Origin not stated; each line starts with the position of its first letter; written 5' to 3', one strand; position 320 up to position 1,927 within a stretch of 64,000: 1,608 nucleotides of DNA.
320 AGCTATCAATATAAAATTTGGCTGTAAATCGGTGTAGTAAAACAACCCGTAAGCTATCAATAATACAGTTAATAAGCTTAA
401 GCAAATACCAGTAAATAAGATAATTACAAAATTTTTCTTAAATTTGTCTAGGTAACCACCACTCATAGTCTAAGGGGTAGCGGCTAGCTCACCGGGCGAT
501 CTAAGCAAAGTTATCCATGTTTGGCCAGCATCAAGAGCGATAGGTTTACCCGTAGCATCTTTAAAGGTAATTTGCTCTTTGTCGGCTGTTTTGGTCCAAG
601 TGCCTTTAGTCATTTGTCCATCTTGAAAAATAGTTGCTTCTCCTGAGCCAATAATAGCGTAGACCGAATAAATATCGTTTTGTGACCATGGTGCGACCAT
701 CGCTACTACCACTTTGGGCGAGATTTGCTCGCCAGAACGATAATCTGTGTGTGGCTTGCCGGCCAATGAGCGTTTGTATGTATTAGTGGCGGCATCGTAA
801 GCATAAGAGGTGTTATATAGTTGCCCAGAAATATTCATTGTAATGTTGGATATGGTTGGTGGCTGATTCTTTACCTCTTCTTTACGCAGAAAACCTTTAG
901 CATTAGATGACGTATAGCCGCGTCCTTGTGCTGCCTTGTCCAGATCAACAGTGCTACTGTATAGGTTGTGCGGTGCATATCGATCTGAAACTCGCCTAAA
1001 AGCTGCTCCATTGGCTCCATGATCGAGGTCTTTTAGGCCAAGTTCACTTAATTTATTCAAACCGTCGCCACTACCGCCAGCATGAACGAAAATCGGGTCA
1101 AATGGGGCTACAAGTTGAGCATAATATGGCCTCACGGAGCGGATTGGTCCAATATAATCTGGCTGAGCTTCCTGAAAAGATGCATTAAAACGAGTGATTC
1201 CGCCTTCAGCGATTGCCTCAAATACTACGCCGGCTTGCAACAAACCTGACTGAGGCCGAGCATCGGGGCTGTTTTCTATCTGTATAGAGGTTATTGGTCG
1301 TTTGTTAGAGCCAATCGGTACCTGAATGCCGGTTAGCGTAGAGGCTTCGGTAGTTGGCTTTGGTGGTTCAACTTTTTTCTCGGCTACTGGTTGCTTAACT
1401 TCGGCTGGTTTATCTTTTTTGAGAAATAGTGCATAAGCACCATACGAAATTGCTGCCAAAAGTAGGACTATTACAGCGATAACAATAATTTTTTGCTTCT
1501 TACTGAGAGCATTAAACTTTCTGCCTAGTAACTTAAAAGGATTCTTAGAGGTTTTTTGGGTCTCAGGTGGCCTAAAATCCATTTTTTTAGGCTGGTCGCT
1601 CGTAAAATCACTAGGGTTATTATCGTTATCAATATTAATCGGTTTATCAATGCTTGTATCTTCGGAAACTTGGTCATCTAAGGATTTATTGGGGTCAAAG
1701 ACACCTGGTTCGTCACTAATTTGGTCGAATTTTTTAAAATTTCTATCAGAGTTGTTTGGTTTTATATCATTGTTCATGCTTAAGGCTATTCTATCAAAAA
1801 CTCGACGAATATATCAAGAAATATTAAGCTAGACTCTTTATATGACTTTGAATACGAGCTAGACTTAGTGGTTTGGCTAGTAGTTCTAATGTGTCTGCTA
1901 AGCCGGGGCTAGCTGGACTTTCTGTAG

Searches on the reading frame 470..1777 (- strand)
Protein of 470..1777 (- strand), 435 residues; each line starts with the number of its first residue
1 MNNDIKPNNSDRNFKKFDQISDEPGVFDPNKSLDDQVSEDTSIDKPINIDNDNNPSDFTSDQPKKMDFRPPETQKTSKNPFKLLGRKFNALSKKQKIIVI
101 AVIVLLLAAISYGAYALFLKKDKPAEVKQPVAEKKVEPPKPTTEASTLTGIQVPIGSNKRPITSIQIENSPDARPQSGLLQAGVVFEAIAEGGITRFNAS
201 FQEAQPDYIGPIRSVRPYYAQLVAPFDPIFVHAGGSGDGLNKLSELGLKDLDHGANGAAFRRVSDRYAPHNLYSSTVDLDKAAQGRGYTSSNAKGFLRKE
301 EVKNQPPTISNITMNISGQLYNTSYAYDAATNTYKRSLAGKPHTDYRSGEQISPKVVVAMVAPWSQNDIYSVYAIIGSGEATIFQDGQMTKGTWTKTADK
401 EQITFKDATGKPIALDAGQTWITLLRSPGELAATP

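Call 39: search_protein_families(library=pfam, proteins=[window:470-1777:-], max_evalue=0.001)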
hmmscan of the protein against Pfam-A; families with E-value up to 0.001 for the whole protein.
window:470-1777:- (435 aa): 2 families
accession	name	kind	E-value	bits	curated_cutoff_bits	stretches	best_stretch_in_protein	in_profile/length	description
PF11258.13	DUF3048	-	4.9e-42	144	25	1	148-288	1-147/148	Protein of unknown function (DUF3048) N-terminal domain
PF17479.7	DUF3048_C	-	1.7e-23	83.6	25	1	314-422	3-114/114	Protein of unknown function (DUF3048) C-terminal domain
